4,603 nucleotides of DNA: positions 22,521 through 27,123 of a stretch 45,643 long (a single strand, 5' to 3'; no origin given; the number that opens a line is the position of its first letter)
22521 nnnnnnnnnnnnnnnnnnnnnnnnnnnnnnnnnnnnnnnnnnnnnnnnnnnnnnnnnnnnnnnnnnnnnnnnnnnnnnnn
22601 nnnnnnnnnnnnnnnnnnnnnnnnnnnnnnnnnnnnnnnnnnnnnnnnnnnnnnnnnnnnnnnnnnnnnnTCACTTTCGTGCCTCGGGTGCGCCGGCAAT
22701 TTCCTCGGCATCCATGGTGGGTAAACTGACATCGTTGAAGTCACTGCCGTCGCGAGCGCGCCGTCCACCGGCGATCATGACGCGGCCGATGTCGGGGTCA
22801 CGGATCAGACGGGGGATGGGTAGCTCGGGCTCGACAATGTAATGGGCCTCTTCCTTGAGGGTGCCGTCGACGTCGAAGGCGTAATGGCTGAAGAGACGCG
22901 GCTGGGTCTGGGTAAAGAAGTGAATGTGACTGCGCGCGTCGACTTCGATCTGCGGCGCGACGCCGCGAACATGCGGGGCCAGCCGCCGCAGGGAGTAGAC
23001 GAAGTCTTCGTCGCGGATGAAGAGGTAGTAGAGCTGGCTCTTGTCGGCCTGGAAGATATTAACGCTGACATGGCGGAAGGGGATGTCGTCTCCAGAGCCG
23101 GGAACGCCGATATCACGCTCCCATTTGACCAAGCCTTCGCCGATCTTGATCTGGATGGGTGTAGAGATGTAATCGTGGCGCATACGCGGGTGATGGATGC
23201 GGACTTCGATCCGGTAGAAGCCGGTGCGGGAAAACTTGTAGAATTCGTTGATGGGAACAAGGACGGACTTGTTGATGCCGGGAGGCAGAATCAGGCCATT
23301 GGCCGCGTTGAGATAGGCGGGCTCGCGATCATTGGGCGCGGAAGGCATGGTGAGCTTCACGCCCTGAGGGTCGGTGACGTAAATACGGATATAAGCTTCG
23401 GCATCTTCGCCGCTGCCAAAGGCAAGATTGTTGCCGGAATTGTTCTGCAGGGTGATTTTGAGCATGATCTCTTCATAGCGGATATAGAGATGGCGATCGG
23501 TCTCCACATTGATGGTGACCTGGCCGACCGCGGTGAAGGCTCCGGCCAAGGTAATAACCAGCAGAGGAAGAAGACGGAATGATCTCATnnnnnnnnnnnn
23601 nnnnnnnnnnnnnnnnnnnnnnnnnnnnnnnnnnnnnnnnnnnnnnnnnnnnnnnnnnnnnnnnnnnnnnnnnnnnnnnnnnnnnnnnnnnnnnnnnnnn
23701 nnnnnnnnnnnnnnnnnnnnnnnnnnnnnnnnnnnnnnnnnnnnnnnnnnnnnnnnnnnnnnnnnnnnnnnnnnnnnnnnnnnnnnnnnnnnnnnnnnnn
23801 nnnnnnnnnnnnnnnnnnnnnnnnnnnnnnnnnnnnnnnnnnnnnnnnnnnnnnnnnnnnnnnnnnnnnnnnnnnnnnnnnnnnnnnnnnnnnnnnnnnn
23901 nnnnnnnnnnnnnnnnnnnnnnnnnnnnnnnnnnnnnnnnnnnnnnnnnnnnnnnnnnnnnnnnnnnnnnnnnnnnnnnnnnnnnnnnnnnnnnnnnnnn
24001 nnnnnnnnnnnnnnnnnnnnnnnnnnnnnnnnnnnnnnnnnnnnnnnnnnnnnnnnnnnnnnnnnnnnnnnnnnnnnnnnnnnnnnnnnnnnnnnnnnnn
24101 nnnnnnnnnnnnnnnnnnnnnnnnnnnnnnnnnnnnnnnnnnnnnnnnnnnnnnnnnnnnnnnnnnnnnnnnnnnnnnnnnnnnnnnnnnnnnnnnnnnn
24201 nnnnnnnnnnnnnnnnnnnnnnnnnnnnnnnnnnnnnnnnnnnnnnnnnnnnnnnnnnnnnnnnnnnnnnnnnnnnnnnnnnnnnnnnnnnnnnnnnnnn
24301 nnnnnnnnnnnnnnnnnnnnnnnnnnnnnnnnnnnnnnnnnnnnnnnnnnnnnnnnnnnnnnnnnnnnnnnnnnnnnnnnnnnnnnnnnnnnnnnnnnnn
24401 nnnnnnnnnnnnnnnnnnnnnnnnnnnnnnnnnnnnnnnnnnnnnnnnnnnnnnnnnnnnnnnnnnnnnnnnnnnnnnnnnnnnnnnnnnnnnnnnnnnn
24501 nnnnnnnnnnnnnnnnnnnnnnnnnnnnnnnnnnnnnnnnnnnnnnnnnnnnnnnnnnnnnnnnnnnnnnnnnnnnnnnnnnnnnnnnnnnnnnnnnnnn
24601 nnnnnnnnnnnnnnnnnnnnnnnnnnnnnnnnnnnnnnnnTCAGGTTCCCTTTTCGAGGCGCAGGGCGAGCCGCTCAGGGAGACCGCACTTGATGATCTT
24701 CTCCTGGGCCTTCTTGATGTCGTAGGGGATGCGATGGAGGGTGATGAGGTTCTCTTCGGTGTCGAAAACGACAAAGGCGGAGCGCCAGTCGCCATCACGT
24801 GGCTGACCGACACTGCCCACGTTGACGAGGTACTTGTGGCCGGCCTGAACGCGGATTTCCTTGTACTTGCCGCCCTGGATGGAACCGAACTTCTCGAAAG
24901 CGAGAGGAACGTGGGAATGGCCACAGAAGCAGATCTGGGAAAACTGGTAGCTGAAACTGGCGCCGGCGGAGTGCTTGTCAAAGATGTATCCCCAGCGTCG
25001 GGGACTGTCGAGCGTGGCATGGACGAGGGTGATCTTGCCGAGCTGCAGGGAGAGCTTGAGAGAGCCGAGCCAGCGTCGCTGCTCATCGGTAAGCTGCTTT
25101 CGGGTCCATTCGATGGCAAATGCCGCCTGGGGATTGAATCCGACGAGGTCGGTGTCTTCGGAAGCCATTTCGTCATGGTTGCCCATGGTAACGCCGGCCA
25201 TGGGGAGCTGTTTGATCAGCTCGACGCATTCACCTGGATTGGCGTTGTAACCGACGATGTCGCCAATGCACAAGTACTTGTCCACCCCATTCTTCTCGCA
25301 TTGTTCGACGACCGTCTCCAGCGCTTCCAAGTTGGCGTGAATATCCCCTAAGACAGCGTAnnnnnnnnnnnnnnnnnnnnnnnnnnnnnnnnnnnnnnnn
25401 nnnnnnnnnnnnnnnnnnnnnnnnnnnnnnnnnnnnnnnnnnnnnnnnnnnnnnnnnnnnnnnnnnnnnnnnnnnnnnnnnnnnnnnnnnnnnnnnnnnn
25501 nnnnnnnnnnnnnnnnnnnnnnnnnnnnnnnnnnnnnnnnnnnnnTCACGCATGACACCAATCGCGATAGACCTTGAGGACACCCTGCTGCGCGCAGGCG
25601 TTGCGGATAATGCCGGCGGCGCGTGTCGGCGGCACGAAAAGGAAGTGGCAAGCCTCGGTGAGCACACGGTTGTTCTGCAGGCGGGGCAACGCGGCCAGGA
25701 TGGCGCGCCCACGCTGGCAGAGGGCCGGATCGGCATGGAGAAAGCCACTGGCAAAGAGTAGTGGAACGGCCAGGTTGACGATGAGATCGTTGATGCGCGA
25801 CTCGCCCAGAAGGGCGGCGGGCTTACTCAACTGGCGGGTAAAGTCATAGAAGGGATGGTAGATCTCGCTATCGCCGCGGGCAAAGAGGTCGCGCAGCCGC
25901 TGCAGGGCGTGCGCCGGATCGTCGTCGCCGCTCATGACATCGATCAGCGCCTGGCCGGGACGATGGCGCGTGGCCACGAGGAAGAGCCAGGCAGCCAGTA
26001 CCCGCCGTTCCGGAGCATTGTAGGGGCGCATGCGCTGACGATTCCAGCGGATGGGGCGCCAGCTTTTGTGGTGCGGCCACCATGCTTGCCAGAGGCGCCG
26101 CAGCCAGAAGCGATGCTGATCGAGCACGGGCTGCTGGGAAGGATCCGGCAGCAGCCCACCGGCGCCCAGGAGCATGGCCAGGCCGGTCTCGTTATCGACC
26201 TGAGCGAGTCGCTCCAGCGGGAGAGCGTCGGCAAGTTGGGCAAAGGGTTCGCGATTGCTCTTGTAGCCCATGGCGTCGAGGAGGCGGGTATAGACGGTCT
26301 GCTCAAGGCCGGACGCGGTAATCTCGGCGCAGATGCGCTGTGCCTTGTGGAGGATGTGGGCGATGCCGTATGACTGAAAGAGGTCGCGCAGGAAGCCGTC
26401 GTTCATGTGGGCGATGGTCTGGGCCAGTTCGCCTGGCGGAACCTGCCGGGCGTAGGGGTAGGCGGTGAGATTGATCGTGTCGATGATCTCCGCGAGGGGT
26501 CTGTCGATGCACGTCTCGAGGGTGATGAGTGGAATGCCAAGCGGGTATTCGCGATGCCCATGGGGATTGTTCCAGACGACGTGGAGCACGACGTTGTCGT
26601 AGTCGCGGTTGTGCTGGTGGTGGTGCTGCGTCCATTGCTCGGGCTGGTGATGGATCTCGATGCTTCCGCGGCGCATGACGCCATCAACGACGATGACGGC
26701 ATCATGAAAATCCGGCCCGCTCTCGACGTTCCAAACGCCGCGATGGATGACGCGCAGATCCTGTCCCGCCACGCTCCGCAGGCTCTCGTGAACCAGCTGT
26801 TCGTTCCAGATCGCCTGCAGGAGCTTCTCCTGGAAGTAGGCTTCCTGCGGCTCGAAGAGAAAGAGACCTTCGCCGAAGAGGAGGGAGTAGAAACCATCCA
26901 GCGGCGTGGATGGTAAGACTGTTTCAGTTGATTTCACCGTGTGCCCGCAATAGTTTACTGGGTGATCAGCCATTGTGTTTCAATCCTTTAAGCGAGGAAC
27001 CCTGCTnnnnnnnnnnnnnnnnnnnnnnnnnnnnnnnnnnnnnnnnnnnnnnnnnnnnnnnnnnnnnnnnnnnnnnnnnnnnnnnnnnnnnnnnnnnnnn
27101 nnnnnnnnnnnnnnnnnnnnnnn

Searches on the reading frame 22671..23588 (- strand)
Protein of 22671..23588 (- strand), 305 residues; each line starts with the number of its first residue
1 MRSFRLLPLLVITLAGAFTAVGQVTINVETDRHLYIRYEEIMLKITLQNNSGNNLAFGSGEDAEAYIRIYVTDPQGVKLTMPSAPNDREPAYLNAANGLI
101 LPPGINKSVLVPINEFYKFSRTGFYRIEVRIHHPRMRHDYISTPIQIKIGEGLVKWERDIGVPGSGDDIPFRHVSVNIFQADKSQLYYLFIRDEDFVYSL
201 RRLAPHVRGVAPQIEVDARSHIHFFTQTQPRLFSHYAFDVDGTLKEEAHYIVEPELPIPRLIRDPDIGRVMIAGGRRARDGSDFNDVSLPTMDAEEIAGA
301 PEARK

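Call 7: search_protein_families(library=pfam, proteins=[window:22671-23588:-])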
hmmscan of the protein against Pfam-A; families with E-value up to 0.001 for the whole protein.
window:22671-23588:- (305 aa): 0 families

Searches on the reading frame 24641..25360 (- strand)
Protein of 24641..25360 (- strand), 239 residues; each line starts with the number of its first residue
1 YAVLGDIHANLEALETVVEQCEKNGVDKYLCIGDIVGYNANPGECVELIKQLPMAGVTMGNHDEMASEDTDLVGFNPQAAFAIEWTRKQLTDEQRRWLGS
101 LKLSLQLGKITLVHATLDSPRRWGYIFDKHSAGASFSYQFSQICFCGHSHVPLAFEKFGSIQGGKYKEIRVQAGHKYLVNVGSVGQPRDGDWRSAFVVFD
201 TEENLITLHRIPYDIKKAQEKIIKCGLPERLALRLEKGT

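Call 7: search_protein_families(library=pfam, proteins=[window:24641-25360:-])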
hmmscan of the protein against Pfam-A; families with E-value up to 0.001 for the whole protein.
window:24641-25360:- (239 aa): 2 families
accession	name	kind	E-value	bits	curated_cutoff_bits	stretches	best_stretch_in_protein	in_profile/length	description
PF12850.12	Metallophos_2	-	4e-17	63.1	27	1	2-203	4-153/154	Calcineurin-like phosphoesterase superfamily domain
PF00149.33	Metallophos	-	1.3e-12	49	21.5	1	2-121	4-160/191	Calcineurin-like phosphoesterase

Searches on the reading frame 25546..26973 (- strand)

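Call 7: search_protein_families(library=pfam, proteins=[window:25546-26973:-])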
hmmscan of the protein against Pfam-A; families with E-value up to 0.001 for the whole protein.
window:25546-26973:- (475 aa): 1 family
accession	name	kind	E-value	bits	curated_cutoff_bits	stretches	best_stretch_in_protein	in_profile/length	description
PF11013.13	DUF2851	-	2.1e-58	198.6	25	1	49-434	1-374/375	Protein of unknown function (DUF2851)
